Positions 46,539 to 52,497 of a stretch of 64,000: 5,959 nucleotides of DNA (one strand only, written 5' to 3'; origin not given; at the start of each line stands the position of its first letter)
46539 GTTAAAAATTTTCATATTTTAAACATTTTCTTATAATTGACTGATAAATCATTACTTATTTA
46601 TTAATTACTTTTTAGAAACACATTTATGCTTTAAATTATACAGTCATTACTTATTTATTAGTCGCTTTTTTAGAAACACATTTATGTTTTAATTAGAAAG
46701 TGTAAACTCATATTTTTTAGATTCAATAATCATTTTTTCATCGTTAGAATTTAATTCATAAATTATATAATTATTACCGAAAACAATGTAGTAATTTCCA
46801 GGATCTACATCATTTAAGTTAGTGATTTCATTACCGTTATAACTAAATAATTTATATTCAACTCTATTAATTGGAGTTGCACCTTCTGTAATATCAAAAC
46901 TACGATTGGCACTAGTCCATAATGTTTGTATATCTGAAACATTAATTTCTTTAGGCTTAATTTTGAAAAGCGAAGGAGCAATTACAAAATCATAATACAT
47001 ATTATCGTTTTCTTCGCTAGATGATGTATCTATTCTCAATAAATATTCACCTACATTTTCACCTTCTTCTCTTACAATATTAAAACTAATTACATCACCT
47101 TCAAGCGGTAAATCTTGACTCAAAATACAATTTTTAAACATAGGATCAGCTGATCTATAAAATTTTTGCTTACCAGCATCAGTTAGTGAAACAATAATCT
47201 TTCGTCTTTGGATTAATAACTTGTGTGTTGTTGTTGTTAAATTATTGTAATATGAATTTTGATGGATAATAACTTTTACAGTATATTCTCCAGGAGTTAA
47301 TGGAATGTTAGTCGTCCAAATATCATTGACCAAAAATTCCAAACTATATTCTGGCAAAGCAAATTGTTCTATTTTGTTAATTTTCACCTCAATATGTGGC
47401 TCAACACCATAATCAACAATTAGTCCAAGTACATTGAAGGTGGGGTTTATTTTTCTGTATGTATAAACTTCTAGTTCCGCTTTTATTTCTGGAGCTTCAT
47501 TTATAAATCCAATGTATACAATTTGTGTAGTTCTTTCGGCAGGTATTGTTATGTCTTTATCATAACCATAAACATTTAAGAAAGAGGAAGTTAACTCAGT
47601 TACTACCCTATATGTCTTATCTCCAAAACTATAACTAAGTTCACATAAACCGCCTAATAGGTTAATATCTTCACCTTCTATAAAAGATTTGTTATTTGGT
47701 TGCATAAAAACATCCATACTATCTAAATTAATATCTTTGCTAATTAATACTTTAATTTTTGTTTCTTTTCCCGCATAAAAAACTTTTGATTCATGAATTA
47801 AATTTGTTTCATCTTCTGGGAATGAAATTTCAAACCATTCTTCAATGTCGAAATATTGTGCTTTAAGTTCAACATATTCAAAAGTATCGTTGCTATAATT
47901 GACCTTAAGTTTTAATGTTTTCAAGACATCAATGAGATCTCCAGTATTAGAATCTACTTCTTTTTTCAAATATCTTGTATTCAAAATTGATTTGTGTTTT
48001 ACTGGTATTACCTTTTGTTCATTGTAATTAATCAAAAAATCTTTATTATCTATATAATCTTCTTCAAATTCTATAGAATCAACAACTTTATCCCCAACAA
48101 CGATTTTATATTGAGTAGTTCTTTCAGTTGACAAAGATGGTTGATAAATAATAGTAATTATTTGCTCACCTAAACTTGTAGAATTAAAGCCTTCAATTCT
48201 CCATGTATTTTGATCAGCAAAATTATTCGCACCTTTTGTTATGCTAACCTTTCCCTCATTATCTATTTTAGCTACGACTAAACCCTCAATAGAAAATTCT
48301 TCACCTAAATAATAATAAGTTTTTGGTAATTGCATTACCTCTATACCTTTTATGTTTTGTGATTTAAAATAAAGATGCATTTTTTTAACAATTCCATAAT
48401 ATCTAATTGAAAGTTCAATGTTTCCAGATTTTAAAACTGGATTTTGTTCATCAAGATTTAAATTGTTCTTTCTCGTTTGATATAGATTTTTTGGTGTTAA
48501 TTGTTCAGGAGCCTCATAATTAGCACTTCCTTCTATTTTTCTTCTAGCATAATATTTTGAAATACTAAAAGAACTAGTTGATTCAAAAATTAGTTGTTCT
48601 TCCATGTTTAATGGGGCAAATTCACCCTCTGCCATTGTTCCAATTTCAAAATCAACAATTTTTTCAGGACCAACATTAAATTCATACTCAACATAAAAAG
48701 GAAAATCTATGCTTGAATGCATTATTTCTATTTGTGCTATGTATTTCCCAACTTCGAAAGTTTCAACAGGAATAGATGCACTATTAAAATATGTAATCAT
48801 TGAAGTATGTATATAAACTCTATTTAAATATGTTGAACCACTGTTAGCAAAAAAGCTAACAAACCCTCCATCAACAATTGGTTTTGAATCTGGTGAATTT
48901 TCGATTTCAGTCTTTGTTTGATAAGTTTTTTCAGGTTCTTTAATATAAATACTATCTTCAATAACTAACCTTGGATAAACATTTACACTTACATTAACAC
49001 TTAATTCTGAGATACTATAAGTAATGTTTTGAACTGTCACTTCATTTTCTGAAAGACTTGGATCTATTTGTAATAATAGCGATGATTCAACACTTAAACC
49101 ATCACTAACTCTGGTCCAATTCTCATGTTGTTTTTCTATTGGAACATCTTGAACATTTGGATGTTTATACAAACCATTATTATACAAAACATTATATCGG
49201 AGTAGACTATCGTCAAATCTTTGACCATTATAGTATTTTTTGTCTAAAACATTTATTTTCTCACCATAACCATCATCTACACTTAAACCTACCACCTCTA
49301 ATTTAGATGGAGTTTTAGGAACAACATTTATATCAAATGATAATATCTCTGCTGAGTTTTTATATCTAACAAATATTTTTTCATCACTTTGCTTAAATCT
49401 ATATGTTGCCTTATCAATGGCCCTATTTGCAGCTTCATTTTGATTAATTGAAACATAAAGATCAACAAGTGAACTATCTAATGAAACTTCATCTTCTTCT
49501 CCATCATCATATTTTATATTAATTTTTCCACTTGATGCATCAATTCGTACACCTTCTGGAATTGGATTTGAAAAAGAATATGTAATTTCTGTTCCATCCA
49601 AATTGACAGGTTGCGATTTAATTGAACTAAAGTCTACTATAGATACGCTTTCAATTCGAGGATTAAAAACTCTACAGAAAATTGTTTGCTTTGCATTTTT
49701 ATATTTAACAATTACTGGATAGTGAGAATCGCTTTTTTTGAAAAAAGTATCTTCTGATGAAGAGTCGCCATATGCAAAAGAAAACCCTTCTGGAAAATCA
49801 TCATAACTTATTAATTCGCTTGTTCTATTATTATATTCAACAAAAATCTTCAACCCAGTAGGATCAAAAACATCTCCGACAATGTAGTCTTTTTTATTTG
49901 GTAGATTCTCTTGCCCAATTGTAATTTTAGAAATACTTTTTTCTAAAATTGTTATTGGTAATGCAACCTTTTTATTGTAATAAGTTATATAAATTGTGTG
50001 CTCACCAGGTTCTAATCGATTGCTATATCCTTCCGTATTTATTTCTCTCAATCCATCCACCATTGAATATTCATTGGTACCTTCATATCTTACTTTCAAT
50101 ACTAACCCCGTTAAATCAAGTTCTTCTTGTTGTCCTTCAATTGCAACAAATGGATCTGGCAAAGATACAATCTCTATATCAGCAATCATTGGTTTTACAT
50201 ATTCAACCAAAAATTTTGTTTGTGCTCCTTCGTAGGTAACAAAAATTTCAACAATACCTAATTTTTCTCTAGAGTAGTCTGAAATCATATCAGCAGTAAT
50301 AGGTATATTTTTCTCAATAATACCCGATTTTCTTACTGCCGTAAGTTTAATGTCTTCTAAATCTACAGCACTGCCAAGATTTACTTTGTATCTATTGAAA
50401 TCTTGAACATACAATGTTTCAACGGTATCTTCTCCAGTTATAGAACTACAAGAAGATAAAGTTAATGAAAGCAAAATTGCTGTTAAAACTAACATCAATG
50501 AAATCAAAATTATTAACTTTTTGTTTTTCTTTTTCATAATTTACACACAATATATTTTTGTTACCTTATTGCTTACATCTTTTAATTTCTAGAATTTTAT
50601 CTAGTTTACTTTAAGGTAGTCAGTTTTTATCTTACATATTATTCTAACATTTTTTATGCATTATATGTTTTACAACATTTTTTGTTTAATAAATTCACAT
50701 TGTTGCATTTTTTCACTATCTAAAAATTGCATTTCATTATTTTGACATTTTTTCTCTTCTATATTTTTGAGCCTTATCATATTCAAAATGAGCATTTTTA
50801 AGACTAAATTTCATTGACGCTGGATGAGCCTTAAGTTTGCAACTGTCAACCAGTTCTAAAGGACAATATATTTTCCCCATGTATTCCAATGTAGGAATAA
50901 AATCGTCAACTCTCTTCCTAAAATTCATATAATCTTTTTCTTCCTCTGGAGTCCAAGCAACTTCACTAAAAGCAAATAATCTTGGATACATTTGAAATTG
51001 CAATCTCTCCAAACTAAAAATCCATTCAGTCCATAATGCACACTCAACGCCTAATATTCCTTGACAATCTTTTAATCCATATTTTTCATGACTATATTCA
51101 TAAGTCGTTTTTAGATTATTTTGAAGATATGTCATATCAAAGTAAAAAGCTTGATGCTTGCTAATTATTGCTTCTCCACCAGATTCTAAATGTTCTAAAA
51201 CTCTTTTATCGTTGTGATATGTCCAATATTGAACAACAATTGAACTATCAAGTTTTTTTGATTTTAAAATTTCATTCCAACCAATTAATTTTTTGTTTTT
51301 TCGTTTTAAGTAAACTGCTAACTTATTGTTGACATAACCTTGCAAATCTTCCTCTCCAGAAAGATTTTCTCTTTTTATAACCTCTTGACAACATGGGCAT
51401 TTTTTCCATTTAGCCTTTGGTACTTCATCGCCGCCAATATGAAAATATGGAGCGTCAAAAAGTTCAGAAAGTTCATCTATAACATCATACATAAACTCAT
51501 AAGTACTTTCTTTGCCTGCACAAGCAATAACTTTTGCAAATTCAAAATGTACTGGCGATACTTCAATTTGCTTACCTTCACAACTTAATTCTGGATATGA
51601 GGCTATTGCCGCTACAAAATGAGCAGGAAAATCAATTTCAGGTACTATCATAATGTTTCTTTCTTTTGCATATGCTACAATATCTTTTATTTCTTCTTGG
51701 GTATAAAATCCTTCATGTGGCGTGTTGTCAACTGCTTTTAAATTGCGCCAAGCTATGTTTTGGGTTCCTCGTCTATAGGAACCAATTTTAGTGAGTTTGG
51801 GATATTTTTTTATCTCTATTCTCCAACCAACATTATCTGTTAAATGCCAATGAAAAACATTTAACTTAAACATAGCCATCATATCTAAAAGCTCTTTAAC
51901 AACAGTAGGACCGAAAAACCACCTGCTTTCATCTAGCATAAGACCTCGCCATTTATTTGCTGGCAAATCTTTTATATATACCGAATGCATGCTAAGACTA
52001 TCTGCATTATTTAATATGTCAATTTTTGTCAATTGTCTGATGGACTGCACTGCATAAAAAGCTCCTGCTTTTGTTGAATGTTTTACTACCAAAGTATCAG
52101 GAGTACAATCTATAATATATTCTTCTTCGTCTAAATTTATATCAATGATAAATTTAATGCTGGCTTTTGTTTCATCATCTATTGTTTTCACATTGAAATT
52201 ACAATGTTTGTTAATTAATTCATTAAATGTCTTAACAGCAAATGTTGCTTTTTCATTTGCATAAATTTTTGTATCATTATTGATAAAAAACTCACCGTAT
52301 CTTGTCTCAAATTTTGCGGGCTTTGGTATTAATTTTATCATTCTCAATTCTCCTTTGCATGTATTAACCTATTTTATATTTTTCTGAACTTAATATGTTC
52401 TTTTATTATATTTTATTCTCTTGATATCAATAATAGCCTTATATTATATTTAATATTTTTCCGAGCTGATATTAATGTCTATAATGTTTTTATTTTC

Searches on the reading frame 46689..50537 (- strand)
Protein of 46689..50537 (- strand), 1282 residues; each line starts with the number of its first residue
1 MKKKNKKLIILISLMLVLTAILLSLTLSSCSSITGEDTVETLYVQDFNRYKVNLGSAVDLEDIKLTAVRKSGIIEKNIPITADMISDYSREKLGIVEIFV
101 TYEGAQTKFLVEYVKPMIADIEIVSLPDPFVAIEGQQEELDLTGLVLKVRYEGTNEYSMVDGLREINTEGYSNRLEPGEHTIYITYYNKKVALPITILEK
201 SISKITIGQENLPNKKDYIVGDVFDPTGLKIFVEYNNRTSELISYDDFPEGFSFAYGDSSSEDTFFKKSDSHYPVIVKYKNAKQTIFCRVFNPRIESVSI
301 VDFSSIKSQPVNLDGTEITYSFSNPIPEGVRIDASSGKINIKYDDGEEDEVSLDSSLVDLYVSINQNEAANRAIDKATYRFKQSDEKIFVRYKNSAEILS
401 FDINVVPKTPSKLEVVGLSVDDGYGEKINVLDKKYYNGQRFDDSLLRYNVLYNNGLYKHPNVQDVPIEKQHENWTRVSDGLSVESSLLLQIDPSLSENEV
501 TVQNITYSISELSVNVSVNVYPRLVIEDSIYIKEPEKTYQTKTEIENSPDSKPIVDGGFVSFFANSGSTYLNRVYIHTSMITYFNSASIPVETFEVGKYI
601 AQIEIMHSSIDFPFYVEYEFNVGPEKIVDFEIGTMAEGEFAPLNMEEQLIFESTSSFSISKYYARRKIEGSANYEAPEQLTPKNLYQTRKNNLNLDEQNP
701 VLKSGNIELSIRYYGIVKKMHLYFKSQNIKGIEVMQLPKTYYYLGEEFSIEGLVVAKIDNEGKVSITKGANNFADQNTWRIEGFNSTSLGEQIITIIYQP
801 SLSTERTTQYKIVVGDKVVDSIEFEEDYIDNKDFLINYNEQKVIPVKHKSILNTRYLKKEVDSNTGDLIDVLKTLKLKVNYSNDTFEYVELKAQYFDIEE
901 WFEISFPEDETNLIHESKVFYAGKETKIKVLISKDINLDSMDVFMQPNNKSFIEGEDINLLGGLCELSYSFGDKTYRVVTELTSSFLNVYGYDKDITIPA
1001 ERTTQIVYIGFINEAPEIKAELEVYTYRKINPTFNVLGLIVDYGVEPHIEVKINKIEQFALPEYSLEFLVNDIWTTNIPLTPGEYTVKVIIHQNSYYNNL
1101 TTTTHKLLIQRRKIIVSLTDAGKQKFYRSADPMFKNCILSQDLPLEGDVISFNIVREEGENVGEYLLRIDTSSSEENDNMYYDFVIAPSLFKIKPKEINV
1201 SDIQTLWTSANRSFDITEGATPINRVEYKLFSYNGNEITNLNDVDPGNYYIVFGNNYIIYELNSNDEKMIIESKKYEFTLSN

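Call 11: search_protein_families(library=pfam, proteins=[window:46689-50537:-], max_evalue=0.001)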
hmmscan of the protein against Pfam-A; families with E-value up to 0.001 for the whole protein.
window:46689-50537:- (1282 aa): 1 family
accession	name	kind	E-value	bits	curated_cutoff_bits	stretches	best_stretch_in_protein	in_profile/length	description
PF07523.18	Big_3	-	2.1e-17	63.6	21.2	1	737-800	3-59/68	Bacterial Ig-like domain (group 3)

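Call 45: search_protein_families(library=pfam, proteins=[window:46689-50537:-], max_evalue=0.1)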
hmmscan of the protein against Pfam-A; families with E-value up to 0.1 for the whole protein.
window:46689-50537:- (1282 aa): 3 families
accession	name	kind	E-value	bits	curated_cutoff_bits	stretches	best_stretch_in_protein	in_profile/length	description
PF07523.18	Big_3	-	2.1e-17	63.6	21.2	3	737-800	3-59/68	Bacterial Ig-like domain (group 3)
PF04530.17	Viral_Beta_CD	-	0.027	15.2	23.4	1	6-59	51-103/123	Viral Beta C/D like family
PF18676.6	MBG_2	-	0.058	14.4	25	0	1122-1188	7-68/72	MBG domain (YGX type)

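Call 59: search_protein_families(library=ncbifam, proteins=[window:46689-50537:-], max_evalue=0.1)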
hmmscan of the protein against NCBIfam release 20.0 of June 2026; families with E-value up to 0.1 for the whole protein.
window:46689-50537:- (1282 aa): 0 families

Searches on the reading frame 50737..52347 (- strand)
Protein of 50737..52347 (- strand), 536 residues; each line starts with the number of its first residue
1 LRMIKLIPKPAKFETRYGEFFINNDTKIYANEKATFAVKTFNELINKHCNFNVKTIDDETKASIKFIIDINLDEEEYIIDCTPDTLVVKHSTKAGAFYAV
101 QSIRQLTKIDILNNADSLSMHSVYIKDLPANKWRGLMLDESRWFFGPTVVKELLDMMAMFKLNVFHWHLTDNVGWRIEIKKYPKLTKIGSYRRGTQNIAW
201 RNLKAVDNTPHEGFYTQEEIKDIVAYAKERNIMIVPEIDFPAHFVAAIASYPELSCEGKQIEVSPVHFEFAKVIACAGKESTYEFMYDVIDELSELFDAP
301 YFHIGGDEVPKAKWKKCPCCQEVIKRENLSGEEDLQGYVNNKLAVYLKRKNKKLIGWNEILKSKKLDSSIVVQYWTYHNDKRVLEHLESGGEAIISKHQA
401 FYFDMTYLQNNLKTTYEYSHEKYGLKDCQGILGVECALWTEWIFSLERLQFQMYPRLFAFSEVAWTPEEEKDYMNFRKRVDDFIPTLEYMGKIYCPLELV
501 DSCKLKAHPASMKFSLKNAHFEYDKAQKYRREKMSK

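Call 11: search_protein_families(library=pfam, proteins=[window:50737-52347:-], max_evalue=0.001)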
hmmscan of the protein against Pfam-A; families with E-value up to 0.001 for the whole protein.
window:50737-52347:- (536 aa): 2 families
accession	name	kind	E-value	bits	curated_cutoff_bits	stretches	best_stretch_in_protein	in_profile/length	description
PF00728.28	Glyco_hydro_20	-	4.4e-102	342.4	22.3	1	132-467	2-347/348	Glycosyl hydrolase family 20, catalytic domain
PF02838.20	Glyco_hydro_20b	-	5.4e-16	59.9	26.1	1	4-110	2-111/124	Glycosyl hydrolase family 20, domain 2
